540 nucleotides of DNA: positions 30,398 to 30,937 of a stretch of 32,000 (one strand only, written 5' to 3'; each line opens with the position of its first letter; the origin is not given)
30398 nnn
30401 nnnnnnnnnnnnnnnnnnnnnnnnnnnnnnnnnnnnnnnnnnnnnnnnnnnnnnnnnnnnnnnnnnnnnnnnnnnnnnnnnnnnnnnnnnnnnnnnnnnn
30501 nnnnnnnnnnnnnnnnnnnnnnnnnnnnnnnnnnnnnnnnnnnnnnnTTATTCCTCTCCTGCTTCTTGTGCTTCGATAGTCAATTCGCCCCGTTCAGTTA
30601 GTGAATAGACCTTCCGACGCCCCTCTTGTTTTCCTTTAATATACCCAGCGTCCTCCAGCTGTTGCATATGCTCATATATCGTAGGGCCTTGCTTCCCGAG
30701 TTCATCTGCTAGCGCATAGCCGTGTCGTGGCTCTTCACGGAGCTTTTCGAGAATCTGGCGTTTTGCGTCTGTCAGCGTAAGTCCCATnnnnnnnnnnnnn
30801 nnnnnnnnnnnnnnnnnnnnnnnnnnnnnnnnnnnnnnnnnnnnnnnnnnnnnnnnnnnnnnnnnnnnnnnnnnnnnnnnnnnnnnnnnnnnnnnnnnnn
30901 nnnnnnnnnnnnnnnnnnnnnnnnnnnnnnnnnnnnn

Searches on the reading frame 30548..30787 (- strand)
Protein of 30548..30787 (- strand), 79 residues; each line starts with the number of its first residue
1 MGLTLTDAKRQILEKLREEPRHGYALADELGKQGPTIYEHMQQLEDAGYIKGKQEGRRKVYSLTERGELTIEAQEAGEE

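Call 3: search_protein_families(library=pfam, proteins=[window:30548-30787:-], max_evalue=1)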
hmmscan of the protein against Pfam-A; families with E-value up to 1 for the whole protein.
window:30548-30787:- (79 aa): 28 families (the best 25 are shown)
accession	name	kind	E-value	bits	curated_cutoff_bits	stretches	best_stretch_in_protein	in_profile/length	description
PF03551.20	PadR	-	2.1e-11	44.1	27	1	12-71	1-73/75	Transcriptional regulator PadR-like family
PF25213.1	HVO_A0261_N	-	9.4e-09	35.5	35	1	5-75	9-75/86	HVO_A0261 N-terminal domain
PF01022.26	HTH_5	-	7.1e-08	32.6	22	1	8-51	3-46/47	Bacterial regulatory protein, arsR family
PF22665.2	DUF6293_C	-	2.3e-06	28.4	27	1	39-73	66-100/101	DUF6293 C-terminal winged helix domain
PF01978.25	TrmB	-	3.7e-06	27.1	25.6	1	16-63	18-64/68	Sugar-specific transcriptional regulator TrmB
PF25212.1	HVO_A0114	-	4.2e-06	26.9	27.6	1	4-60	19-76/84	HVO_A0114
PF13412.12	HTH_24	-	1.4e-05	25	21.9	1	7-51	3-48/48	Winged helix-turn-helix DNA-binding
PF08279.18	HTH_11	-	0.00032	20.9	25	1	10-54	3-50/55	HTH domain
PF12840.13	HTH_20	-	0.00059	20.2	27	1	25-48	23-46/51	Helix-turn-helix domain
PF07848.18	PaaX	-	0.001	19.7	24.8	1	26-67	29-70/70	PaaX-like protein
PF13463.12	HTH_27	-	0.0012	19.5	22.2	1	8-67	4-68/68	Winged helix DNA-binding domain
PF13601.12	HTH_34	-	0.0012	19.4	27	1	35-69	29-67/80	Winged helix DNA-binding domain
PF24033.1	DUF7342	-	0.0013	19.2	31.6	1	7-73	5-70/150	Family of unknown function (DUF7342)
PF22194.2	F-93_WHD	-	0.0019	18.7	28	1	35-67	30-62/62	F-93, winged-helix domain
PF14277.12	DUF4364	-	0.0057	16.9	26.9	1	38-72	37-71/162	Domain of unknown function (DUF4364)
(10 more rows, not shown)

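Call 34: search_protein_families(library=padloc, proteins=[window:30548-30787:-], max_evalue=0.1)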
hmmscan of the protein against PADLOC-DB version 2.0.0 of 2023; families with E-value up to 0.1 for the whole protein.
window:30548-30787:- (79 aa): 29 families (the best 25 are shown)
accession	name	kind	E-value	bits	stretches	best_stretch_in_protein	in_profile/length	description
PDLC01434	CasR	-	3.2e-09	34.9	1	4-71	125-190/191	"CAS-I,CAS-II,CAS-III,CAS-IV,CAS-V,CAS-VI; associated_signaling"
PDLC01268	CasR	-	2.2e-08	32.3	1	5-65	122-178/179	"CAS-I,CAS-II,CAS-III,CAS-IV,CAS-V,CAS-VI; associated_signaling"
PDLC01438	Csa3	-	3.9e-08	31.7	1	8-69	149-207/305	"CAS-I,CAS-II,CAS-III,CAS-IV,CAS-V,CAS-VI; associated_signaling"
PDLC01848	CARF3--CARF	-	1.1e-07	29.7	1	5-72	135-194/197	-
PDLC01720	Csa3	-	1.4e-07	30.1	1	8-72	26-94/118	Csa3_1_CAS-I-II-III-IV-V-VI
PDLC01866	CARF3--CARF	-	1.7e-07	29.4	1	5-70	137-203/207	-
PDLC01849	CARF3--CARF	-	1.7e-07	29.2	1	3-70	134-195/197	-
PDLC01852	CARF3--CARF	-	2.4e-06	25.6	1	5-70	141-207/208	-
PDLC01875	CARF3--CARF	-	3.6e-06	24.9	1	25-69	165-209/219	-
PDLC01853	CARF3--CARF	-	5.8e-06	24.1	1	4-70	135-207/209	-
PDLC01850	CARF3--CARF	-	6.2e-06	24.2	1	5-71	143-208/209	-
PDLC01044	Csa3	-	6.3e-06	24.2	1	4-69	133-192/194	Type I-A associated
PDLC01870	CARF3--CARF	-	6.5e-06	24.1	1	5-70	134-201/228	-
PDLC01863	CARF3--CARF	-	9.9e-06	23.4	1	3-71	115-181/182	-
PDLC01847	CARF3--CARF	-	2.4e-05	22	1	41-73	202-234/239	-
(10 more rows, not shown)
